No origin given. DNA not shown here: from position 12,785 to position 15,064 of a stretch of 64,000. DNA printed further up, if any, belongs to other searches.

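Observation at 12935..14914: The dcw-encoded FtsI/PBP3 homologue looks catalytically dead yet carries a PASTA domain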

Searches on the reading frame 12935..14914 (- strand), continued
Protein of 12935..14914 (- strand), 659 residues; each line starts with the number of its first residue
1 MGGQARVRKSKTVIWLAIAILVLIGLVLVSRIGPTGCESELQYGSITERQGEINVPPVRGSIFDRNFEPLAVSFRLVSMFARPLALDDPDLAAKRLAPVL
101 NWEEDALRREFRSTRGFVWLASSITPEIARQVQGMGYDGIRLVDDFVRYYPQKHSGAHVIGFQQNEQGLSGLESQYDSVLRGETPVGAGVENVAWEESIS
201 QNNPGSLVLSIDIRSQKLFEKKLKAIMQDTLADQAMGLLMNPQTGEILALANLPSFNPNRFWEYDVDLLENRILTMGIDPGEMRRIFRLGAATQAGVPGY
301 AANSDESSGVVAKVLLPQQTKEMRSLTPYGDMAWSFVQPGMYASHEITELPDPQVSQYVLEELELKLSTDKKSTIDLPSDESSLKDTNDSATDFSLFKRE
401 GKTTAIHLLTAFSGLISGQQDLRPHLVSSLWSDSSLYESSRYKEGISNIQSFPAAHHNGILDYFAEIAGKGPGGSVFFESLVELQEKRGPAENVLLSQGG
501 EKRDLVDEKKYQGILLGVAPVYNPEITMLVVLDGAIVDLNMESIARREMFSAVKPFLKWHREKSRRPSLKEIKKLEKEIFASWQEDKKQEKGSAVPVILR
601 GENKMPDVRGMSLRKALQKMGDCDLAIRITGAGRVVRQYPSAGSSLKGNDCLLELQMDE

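Call 11: find_encoding_contigs(protein=P0003, flank=10000, max_places=3)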
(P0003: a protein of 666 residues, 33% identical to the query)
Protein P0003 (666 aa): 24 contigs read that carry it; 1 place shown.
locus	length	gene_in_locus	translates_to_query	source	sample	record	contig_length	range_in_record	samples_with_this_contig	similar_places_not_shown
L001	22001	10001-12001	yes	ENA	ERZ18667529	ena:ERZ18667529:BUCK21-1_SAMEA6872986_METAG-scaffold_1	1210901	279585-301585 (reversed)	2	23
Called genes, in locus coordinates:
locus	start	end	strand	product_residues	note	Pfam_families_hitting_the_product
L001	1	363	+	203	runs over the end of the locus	PF03167:UDG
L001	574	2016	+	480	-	PF03841:SelA, PF01041:DegT_DnrJ_EryC1 (weak)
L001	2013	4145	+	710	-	PF14559:TPR_19 (faint), PF00515:TPR_1 (faint), PF07719:TPR_2 (faint), PF12895:ANAPC3 (faint), PF13176:TPR_7 (faint), PF13181:TPR_8 (faint), PF13431:TPR_17 (faint), PF13424:TPR_12 (weak), +6 more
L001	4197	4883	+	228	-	PF18306:LDcluster4, PF03641:Lysine_decarbox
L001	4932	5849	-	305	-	PF04280:Tim44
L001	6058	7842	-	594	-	PF00009:GTP_EFTU, PF01926:MMR_HSR1 (faint), PF03144:GTP_EFTU_D2 (weak), PF00679:EFG_C, PF21018:BipA_C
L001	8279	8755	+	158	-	PF02381:MraZ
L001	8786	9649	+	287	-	PF01795:Methyltransf_5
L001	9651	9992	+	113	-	-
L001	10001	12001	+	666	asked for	PF03717:PBP_dimer, PF00905:Transpeptidase (weak), PF03793:PASTA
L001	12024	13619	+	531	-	PF01225:Mur_ligase, PF08245:Mur_ligase_M, PF02875:Mur_ligase_C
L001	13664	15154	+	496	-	PF01225:Mur_ligase, PF08245:Mur_ligase_M, PF02875:Mur_ligase_C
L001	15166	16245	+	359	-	PF00953:Glycos_transf_4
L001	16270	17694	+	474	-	PF21377:MurD_N (weak), PF21799:MurD-like_N, PF08245:Mur_ligase_M, PF02875:Mur_ligase_C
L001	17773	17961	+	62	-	-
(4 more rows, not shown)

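Call 12: find_encoding_contigs(protein=P0002, flank=10000, max_places=2)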
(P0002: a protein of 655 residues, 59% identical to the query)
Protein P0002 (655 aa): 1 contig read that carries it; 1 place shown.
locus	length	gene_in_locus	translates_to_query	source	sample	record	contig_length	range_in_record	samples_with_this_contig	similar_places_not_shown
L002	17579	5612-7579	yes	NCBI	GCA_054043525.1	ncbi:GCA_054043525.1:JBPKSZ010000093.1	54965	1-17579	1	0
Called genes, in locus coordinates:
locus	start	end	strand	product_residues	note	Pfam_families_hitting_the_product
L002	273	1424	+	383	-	PF13428:TPR_14 (faint), PF00515:TPR_1 (faint), PF07719:TPR_2 (faint), PF13371:TPR_9 (faint), PF13414:TPR_11 (faint), PF13432:TPR_16 (weak), PF14559:TPR_19, PF13432:TPR_16 (weak), +2 more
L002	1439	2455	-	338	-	PF17761:DUF1016_N, PF06250:YhcG_C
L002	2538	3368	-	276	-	PF01346:FKBP_N, PF00254:FKBP_C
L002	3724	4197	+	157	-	PF02381:MraZ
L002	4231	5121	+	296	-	PF01795:Methyltransf_5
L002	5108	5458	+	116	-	-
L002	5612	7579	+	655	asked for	PF03717:PBP_dimer, PF00905:Transpeptidase, PF03793:PASTA (weak)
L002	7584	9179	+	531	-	PF01225:Mur_ligase (weak), PF08245:Mur_ligase_M, PF02875:Mur_ligase_C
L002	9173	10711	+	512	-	PF01225:Mur_ligase, PF08245:Mur_ligase_M, PF02875:Mur_ligase_C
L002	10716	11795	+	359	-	PF00953:Glycos_transf_4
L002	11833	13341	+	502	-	PF21377:MurD_N (faint), PF21799:MurD-like_N, PF08245:Mur_ligase_M, PF02875:Mur_ligase_C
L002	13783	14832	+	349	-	PF03033:Glyco_transf_28, PF04101:Glyco_tran_28_C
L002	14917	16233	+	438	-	PF01225:Mur_ligase, PF08245:Mur_ligase_M, PF02875:Mur_ligase_C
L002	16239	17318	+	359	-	PF01565:FAD_binding_4, PF02873:MurB_C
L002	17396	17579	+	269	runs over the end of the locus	PF08478:POTRA_1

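Call 14: find_related_loci(query=A2, collection=genome_contigs, flank=10000)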
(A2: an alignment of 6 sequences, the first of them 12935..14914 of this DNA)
Query A2 (659 aa) in genome_contigs; peptide patterns used: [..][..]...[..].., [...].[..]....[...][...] (x = any residue, [..] = any of these).
160 stretches matched a pattern; 111 encode a relative of the query (tblastn E <= 1e-3); the best 80 are kept; 80 distinct loci.
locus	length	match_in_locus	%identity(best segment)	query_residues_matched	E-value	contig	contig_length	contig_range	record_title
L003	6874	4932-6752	32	59-658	5e-90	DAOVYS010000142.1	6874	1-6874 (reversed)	MAG TPA_asm: Pseudomonadota bacterium isolate CSMAG_1789 CSMAG_1789_k141_1163583_length_6874_cov_23.0000, whole genome s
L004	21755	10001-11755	33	59-657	2e-88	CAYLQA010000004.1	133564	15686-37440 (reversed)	MAG TPA_asm: uncultured Desulfobulbia bacterium isolate SRP167671_co2_211 genome assembly, contig: NODE_115_length_13356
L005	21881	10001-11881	33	43-656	6e-88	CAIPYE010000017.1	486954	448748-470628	MAG: uncultured delta proteobacterium isolate MJ130729A_bin-331 genome assembly, contig: bin-331:17/17, whole genome sho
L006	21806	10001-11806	32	59-656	4e-85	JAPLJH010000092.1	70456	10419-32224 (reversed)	MAG: Deltaproteobacteria bacterium isolate LacPavin_0920_WC57_MAG_56_29 LacPavin_0920_WC57_scaffold_271695, whole genome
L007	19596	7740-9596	32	59-655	3e-84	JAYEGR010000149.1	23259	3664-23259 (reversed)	MAG: Thermodesulfobacteriota bacterium isolate MAG241 MAG241_149, whole genome shotgun sequence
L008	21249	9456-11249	32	59-656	3e-82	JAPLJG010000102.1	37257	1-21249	MAG: Deltaproteobacteria bacterium isolate LacPavin_0419_WC90_MAG_56_10 LacPavin_0419_WC90_scaffold_74619, whole genome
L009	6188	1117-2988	33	50-656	3e-81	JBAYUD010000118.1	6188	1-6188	MAG: Desulfurivibrionaceae bacterium isolate SO_2016_LW3_26 scaffold20509_LW162_2016, whole genome shotgun sequence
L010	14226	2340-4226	32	48-656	2e-80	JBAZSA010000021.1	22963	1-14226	MAG: Desulfurivibrionaceae bacterium isolate SO_2017_GW1_161 NODE_8862_length_22963_cov_1.304870_OW334_2017, whole genom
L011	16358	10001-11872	32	50-656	2e-80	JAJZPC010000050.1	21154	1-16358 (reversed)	MAG: Deltaproteobacteria bacterium isolate SKS1.bin10 NODE_4422_length_21154_cov_4.599848, whole genome shotgun sequence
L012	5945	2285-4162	30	50-656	3e-79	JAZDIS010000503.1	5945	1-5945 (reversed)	MAG: Pseudomonadota bacterium isolate MEGAHIT-group-0.419 k141_8487401, whole genome shotgun sequence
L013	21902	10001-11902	31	59-657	4e-78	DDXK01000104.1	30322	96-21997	MAG TPA_asm: Desulfobulbaceae bacterium UBA2262 UBA2262_contig_31122, whole genome shotgun sequence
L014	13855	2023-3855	31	59-656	3e-78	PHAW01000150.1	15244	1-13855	MAG: Deltaproteobacteria bacterium HGW-Deltaproteobacteria-3 bjp_ig2157_scaffold_4205, whole genome shotgun sequence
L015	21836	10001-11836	32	59-656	1e-77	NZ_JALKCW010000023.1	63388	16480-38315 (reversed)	Hydrosulfovibrio ferrireducens strain CB1MN k141_15, whole genome shotgun sequence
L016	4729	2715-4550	31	59-656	5e-78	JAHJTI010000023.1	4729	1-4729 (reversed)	MAG: Proteobacteria bacterium isolate OS_PC_MetaG.mb.46 OS_PC_MetaG.mb.46_k141_72310, whole genome shotgun sequence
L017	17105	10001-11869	31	48-656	2e-77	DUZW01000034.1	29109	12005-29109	MAG TPA_asm: Deltaproteobacteria bacterium isolate MAG_22309_dsfv_022 Ga0224510_10000523, whole genome shotgun sequence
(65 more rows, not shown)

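Call 15: find_encoding_contigs(protein=P0001, flank=2000, max_places=3)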
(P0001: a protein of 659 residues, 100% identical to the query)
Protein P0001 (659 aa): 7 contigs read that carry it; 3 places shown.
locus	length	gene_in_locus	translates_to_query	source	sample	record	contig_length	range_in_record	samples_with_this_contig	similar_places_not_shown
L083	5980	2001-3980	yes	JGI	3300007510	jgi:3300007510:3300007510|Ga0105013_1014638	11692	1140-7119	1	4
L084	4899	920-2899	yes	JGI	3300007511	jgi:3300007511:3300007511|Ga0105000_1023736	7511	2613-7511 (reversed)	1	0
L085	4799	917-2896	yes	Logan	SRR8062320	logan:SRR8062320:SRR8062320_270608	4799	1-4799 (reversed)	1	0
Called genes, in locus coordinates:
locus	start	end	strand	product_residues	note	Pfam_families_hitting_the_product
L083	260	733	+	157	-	PF02381:MraZ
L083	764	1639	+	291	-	PF01795:Methyltransf_5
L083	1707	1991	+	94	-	-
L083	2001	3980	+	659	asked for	PF03717:PBP_dimer, PF21922:PBP_dimer_2 (faint), PF00905:Transpeptidase, PF03793:PASTA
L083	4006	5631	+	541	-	PF01225:Mur_ligase (faint), PF08245:Mur_ligase_M, PF02875:Mur_ligase_C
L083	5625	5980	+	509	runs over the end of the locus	PF01225:Mur_ligase, PF08245:Mur_ligase_M, PF02875:Mur_ligase_C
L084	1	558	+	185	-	?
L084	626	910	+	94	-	-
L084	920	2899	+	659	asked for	PF03717:PBP_dimer, PF21922:PBP_dimer_2 (faint), PF00905:Transpeptidase, PF03793:PASTA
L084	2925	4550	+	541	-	PF01225:Mur_ligase (faint), PF08245:Mur_ligase_M, PF02875:Mur_ligase_C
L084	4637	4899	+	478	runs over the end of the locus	PF01225:Mur_ligase, PF08245:Mur_ligase_M, PF02875:Mur_ligase_C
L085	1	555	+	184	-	?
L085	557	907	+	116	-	-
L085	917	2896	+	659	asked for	PF03717:PBP_dimer, PF21922:PBP_dimer_2 (faint), PF00905:Transpeptidase, PF03793:PASTA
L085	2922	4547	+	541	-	PF01225:Mur_ligase (faint), PF08245:Mur_ligase_M, PF02875:Mur_ligase_C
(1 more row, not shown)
